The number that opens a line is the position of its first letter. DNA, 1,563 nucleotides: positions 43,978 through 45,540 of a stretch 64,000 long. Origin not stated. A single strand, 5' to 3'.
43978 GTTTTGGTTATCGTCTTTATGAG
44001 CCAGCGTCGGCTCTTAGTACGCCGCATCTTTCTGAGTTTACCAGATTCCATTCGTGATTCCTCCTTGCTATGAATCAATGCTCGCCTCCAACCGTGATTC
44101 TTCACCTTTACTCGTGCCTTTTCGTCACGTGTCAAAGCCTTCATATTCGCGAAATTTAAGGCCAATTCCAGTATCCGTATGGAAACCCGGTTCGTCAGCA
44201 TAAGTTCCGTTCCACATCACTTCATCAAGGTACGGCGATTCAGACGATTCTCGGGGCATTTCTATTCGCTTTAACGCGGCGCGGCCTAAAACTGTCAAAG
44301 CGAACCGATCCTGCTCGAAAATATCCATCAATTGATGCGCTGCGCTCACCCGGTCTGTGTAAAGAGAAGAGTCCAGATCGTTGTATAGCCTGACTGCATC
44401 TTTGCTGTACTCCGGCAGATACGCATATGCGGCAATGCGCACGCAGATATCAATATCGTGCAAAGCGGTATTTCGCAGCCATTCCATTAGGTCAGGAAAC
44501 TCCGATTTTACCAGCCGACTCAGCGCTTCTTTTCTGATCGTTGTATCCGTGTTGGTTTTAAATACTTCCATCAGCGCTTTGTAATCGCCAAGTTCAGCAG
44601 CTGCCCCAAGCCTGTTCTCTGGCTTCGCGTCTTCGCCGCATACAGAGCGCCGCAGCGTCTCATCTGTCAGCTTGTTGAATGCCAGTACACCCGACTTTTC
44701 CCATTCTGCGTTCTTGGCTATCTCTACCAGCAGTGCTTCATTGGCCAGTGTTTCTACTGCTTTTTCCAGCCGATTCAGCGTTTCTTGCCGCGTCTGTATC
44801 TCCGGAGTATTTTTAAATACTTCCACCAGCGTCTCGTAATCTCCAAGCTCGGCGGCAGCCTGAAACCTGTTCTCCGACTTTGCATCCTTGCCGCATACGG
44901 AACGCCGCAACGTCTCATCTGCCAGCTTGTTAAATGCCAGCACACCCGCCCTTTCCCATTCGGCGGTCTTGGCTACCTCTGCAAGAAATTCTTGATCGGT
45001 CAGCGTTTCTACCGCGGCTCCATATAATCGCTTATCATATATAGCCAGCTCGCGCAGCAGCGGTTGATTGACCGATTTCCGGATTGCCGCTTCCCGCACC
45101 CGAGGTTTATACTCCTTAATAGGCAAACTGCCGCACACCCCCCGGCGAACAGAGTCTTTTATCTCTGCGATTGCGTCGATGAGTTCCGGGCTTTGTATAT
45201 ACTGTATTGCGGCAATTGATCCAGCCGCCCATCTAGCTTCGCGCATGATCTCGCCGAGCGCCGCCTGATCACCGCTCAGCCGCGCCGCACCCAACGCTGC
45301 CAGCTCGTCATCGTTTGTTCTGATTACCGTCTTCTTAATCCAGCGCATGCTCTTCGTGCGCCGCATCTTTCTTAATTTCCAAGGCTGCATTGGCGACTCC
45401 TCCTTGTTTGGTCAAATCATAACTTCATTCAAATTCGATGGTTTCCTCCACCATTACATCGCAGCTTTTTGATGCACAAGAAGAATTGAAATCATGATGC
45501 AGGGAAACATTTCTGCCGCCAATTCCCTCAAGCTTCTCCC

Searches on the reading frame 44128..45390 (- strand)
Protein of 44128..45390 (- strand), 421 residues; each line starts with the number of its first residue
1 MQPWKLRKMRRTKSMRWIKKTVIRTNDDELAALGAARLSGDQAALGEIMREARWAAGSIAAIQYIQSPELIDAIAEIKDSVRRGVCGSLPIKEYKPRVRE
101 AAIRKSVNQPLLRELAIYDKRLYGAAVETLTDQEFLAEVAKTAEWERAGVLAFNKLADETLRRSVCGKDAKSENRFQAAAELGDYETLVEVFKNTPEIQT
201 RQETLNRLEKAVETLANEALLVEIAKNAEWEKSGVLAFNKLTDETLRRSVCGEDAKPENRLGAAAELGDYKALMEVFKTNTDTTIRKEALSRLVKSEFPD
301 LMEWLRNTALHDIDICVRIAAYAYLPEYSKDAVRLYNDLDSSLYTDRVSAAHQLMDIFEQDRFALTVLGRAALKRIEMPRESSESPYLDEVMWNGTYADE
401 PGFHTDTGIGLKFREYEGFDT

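Call 8: search_protein_families(library=pfam, proteins=[window:44128-45390:-], max_evalue=0.01)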
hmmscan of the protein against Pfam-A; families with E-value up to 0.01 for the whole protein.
window:44128-45390:- (421 aa): 2 families
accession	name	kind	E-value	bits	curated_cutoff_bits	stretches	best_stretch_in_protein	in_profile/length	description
PF12625.12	Arabinose_bd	-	0.004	17.7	27.6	0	208-248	34-74/185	Arabinose-binding domain of AraC transcription regulator, N-term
PF13646.12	HEAT_2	-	0.0088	16.7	27.7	0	271-328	2-58/88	HEAT repeats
